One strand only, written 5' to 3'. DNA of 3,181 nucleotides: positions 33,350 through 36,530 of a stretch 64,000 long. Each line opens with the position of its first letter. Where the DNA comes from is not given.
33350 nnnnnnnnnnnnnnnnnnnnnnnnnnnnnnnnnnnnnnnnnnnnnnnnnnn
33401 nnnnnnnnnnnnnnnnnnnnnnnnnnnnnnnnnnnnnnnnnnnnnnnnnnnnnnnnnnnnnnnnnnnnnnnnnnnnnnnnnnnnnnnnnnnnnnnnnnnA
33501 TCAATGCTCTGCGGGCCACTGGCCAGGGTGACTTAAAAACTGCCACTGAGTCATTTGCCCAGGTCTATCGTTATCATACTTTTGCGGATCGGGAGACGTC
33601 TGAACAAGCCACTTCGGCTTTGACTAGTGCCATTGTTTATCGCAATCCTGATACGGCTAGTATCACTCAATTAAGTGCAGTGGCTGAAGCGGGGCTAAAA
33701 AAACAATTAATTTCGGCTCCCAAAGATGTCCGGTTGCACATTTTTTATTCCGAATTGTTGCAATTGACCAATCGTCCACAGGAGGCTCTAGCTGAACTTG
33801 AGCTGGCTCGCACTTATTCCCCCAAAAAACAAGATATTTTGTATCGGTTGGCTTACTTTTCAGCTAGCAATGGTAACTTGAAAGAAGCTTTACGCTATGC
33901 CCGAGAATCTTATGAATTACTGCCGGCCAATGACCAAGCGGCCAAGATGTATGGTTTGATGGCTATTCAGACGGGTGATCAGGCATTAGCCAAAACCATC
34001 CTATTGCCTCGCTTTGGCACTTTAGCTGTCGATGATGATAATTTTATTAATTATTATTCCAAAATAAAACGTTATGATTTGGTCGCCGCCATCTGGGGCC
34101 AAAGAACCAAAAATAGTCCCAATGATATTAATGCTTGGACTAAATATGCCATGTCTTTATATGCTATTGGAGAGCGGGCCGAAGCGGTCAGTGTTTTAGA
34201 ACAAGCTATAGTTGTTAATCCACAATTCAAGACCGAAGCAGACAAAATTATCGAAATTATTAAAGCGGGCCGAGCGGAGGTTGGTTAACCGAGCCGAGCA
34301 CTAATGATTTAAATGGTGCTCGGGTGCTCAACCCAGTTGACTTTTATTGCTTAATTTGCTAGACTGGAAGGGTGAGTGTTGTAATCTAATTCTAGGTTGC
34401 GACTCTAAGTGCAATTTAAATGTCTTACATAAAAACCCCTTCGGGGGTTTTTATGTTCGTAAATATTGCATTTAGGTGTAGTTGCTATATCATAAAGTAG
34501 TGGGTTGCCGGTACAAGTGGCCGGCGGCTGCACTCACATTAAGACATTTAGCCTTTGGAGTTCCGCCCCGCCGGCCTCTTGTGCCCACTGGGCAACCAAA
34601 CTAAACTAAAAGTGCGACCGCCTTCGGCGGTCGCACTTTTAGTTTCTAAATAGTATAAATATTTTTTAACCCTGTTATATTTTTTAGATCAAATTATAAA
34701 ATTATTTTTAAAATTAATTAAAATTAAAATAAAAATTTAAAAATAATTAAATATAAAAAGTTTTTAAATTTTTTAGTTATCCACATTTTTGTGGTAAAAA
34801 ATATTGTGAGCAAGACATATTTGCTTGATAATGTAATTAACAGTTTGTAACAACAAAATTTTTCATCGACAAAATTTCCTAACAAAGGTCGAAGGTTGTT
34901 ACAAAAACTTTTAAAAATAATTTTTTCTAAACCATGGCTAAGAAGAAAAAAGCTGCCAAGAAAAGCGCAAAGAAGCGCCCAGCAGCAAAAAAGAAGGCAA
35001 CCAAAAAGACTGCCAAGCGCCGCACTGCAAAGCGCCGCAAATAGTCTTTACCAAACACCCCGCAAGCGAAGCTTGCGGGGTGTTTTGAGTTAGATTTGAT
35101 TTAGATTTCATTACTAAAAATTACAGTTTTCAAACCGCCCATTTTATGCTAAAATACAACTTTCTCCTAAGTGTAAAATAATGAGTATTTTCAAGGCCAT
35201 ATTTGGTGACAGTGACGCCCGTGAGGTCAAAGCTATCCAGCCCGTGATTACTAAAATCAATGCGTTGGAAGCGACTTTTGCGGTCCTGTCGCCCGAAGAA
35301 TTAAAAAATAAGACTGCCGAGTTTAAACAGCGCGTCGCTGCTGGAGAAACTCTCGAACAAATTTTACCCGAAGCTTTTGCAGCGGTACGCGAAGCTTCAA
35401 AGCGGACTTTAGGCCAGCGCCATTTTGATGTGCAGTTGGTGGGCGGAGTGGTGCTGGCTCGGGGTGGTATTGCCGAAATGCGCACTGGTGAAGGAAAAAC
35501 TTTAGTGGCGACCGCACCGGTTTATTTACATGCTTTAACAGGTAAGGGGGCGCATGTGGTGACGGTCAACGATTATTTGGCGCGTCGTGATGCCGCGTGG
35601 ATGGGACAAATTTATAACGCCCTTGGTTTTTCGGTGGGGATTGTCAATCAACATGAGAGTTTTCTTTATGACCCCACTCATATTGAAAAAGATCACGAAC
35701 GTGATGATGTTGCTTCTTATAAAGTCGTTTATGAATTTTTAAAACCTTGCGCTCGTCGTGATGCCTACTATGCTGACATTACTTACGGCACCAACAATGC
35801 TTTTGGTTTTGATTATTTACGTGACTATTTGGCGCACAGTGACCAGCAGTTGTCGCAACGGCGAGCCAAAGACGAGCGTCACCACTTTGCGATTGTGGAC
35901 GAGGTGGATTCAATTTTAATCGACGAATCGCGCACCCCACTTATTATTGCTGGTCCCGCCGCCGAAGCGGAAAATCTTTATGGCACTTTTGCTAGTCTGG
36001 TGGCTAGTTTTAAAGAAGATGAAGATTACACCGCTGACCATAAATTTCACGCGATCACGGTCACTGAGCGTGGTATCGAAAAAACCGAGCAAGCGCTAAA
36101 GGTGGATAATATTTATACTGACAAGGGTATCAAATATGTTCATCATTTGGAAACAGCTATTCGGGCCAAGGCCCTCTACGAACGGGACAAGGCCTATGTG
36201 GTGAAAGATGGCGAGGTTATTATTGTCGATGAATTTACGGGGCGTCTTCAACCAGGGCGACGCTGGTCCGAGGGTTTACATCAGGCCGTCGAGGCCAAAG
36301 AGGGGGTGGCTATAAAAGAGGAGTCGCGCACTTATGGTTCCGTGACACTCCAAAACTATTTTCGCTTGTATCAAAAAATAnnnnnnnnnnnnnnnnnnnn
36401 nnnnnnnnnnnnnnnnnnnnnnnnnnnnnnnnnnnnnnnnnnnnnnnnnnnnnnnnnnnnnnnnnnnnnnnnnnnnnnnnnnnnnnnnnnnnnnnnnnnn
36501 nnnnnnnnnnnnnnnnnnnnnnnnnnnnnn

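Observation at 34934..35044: Unannotated 36-aa Lys/Ala-rich basic protein gene with its own terminator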

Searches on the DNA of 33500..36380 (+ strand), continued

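Call 62: search_with_rna_model(model_id=R1, sources=[L081, L082, L083, L084, L085, L086, L087, L088, L089, L090, L091, L092, L093, L094, L095, L096, L097, L098, L099, L100, L101, L102, L103, L104, L105, L106, L107, L108, L109, L110, L111, L112, L113, L114, L115, L116, L117, L118, L119, L120, L121, L122, L123, L124, L125, L126, L127, L128, L129, L130, L131, L132, L133, L134, L135, L136, L137, L138, L139, L140, L141, L142, L143, L144, L145, L146, L147, L148, L149, L150, L151, L152, L153, L154, L155, L156, L157, L158, L159, L160], max_evalue=0.01)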
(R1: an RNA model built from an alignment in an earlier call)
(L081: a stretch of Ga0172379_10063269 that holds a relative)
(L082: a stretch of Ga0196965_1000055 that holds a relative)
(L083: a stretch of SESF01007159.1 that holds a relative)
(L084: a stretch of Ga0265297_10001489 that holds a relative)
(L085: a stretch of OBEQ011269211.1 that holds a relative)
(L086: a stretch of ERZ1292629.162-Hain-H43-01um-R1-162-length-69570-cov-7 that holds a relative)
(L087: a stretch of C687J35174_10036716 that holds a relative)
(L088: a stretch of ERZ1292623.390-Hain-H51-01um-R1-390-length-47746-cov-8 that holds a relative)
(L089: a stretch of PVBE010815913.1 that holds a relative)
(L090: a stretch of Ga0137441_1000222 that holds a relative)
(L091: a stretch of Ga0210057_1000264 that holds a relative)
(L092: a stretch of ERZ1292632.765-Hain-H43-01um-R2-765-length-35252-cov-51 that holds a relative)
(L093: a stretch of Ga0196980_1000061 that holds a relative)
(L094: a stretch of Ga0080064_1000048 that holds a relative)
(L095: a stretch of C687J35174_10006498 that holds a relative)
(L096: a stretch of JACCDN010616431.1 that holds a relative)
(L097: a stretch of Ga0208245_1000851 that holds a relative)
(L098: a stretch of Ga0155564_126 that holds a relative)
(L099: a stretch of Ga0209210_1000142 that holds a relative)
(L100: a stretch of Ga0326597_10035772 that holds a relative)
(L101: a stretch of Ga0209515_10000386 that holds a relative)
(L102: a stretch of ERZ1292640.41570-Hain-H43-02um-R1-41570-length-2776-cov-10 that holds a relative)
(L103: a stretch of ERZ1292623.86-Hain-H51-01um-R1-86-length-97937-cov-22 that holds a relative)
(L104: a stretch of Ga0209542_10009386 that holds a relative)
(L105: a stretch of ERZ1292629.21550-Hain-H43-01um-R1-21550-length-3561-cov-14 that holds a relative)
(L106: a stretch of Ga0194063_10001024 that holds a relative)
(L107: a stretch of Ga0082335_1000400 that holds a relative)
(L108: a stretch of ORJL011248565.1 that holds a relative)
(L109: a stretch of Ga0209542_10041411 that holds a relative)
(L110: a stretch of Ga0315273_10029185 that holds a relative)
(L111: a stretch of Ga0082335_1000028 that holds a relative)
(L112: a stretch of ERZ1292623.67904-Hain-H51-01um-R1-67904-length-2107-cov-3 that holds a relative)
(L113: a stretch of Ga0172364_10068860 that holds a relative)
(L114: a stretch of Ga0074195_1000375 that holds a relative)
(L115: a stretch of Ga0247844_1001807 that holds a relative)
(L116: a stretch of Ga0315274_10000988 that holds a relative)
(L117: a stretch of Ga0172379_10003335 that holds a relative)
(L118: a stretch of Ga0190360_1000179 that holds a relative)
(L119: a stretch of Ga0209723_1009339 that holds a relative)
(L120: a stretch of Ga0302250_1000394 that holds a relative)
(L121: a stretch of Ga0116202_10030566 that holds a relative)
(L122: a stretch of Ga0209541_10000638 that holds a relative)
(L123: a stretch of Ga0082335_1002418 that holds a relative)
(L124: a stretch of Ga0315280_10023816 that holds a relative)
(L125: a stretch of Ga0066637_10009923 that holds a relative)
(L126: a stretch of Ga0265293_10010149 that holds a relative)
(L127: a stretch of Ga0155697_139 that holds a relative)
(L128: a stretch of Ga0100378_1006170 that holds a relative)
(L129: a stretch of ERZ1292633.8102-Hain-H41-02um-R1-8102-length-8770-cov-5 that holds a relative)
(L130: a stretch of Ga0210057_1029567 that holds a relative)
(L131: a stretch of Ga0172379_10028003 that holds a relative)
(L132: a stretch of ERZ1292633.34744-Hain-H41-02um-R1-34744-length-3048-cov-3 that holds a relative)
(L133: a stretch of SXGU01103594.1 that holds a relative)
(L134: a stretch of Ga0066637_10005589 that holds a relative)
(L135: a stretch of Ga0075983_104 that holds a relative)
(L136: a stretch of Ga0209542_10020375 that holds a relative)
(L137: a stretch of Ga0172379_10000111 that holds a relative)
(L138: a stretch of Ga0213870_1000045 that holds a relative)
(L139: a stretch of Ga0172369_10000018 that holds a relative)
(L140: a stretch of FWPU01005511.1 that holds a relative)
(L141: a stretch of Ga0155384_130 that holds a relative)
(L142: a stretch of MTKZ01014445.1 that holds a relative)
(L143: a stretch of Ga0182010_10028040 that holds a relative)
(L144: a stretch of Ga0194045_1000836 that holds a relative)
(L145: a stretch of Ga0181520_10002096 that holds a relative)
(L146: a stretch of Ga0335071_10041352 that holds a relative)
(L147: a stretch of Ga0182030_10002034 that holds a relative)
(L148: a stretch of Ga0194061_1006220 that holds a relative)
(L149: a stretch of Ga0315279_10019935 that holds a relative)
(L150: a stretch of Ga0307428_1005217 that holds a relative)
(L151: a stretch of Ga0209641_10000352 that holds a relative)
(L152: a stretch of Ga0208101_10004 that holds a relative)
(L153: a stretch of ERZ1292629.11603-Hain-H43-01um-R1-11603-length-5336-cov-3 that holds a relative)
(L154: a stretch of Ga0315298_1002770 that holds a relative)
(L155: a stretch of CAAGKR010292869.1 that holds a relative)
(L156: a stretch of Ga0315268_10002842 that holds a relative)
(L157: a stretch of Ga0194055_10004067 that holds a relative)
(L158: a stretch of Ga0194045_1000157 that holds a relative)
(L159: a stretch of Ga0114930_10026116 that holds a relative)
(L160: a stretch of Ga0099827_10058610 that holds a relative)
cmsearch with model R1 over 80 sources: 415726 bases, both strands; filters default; matches with E-value up to 0.01: 24.
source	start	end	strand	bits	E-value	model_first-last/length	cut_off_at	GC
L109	288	383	+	82.6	2.1e-24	1-92/92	no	0.47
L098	1814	1906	+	82.5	2.4e-24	1-92/92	no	0.51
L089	138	227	+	81.1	7.3e-24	1-92/92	no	0.54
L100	474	563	+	78.9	3.9e-23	1-92/92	no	0.53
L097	2381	2470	+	78.9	4e-23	1-92/92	no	0.57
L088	897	987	+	78.4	6e-23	1-92/92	no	0.63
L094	2079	2168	+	76.3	3e-22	1-92/92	no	0.57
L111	2079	2168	+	76.3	3e-22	1-92/92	no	0.57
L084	1011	1104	+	69.4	6.6e-20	1-92/92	no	0.47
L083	1693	1786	+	69.1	8.5e-20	1-92/92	no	0.52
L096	1257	1348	+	68.2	1.7e-19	1-92/92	no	0.49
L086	1957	2046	-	65.8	1.1e-18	1-92/92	no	0.62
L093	1976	2069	+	63.4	7.3e-18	1-92/92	no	0.54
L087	32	124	+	57.9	5.4e-16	1-92/92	no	0.58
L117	1296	1392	+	55.3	4e-15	1-92/92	no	0.44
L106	1311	1408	+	54.7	6.3e-15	1-92/92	no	0.44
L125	354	448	+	51.3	9.2e-14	1-92/92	no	0.46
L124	536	626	+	46.8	3.2e-12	1-92/92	no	0.37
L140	216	311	+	43.8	3.4e-11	1-92/92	no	0.36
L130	65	158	+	43.2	5.2e-11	1-92/92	no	0.46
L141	2372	2467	+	31.8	3.9e-07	1-92/92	no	0.49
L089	140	229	-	27.5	1.1e-05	1-92/92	no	0.53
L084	1013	1106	-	25.9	4.1e-05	1-92/92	no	0.46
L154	767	862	+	20.9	0.0019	1-92/92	no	0.51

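Call 72: search_rna_families(source=window, start=34330, end=34600, threshold=evalue, max_evalue=10)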
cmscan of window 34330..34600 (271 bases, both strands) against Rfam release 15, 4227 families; matches with E-value up to 10: 11.
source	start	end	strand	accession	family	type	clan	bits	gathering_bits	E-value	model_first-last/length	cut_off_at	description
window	34424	34483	-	RF02064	STnc370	Gene; sRNA;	-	22.9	54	0.72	1-71/71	no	Enterobacterial sRNA STnc370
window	34396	34457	+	RF02495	ohsC_RNA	Gene; antitoxin;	-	22.1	50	0.31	1-77/77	no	Oppression of Hydrophobic ORF by sRNA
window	34386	34456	+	RF00106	RNAI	Gene; antisense;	-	18.4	47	0.28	1-102/102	no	RNAI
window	34391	34457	+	RF02064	STnc370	Gene; sRNA;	-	18.4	54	6.4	1-71/71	no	Enterobacterial sRNA STnc370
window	34406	34474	+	RF03480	mir-1284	Gene; miRNA;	-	18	80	0.99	1-92/92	no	mir-1284 microRNA precursor family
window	34405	34475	-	RF03616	MIR1888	Gene; miRNA;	-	16.8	72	1.3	1-101/101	no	MIR1888 microRNA precursor family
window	34384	34454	+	RF02144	rsmX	Gene;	CL00106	15.7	56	0.79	1-114/114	no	rsmX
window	34512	34583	-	RF03739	mir-4529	Gene; miRNA;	-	15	88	3.3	1-83/83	no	mir-4529 microRNA precursor family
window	34421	34448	+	RF01716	PhotoRC-I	Cis-reg;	-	14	45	0.28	1-44/44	no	PhotoRC-I RNA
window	34424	34458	+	RF04157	MIR9486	Gene; miRNA;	-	13.9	100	4.2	1-119/119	no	MIR9486 microRNA precursor family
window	34429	34454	+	RF01400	istR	Gene; antitoxin;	-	12.6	45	3.3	104-129/130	no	istR Hfq binding RNA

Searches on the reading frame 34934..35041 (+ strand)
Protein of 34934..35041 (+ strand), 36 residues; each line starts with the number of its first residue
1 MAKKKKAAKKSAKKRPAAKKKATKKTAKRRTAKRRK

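Call 7: search_protein_families(library=ncbifam, proteins=[window:34934-35041:+], max_evalue=1)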
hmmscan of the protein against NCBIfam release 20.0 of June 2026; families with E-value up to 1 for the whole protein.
seq(36 aa): 0 families

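Call 8: search_protein_families(library=pfam, proteins=[window:34934-35041:+], max_evalue=1)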
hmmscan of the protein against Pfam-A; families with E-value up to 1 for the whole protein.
seq(36 aa): 0 families

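Call 9: list_cluster_members(proteins=[window:34934-35041:+, window:34896-35090:+])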
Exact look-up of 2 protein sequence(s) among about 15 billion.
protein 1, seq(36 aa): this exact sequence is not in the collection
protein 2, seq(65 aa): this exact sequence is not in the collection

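Call 21: search_solved_structures(query=window:34934-35041:+, max_evalue=10, show_alignments=3)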
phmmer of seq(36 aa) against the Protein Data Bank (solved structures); distinct sequences matched with E-value up to 10: 1.
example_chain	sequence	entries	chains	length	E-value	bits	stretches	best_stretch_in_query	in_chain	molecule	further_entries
4ols_A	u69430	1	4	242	0.13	16.1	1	4-30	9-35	Endolysin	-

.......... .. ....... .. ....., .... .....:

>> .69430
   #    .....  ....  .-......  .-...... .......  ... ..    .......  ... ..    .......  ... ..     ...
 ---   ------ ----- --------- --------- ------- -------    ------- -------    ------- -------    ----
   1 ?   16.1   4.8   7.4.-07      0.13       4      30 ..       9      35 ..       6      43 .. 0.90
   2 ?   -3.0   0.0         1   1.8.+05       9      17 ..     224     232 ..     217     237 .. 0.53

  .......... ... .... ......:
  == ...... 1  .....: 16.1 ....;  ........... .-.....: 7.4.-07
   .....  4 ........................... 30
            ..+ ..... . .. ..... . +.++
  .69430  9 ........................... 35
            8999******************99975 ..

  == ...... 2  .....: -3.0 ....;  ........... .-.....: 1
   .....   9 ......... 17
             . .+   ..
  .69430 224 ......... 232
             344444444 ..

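Call 29: search_protein_representatives(protein=window:34934-35041:+)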
Query: 36 residues. Proteins with E-value up to 0.001 (for the whole library): 0; up to 1e-10: 0; up to 1e-30: 0. The best 0 are listed.

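Call 53: search_protein_families(library=ncbifam, alignment_id=A1, max_evalue=10)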
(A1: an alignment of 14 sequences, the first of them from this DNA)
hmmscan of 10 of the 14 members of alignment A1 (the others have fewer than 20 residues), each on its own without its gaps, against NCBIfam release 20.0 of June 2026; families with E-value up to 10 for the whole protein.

A. member 1, seq(36 aa): 0 families

B. families by the number of members that match (of 10 scanned): 1 family
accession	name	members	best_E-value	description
NF050153.2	Rv3852_fam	1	0.3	Rv3852 family protein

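Call 54: search_protein_families(library=pfam, alignment_id=A1, max_evalue=10)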
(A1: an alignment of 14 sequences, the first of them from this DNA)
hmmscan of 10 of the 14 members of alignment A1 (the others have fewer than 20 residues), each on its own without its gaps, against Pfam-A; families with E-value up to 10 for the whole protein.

A. member 1, seq(36 aa): 0 families

B. families by the number of members that match (of 10 scanned): 0 families

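Call 58: search_solved_structures(query=A1, max_evalue=10, show_alignments=2)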
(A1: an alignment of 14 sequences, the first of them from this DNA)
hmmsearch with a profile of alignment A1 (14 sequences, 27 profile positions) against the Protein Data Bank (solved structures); distinct sequences matched with E-value up to 10: 0.
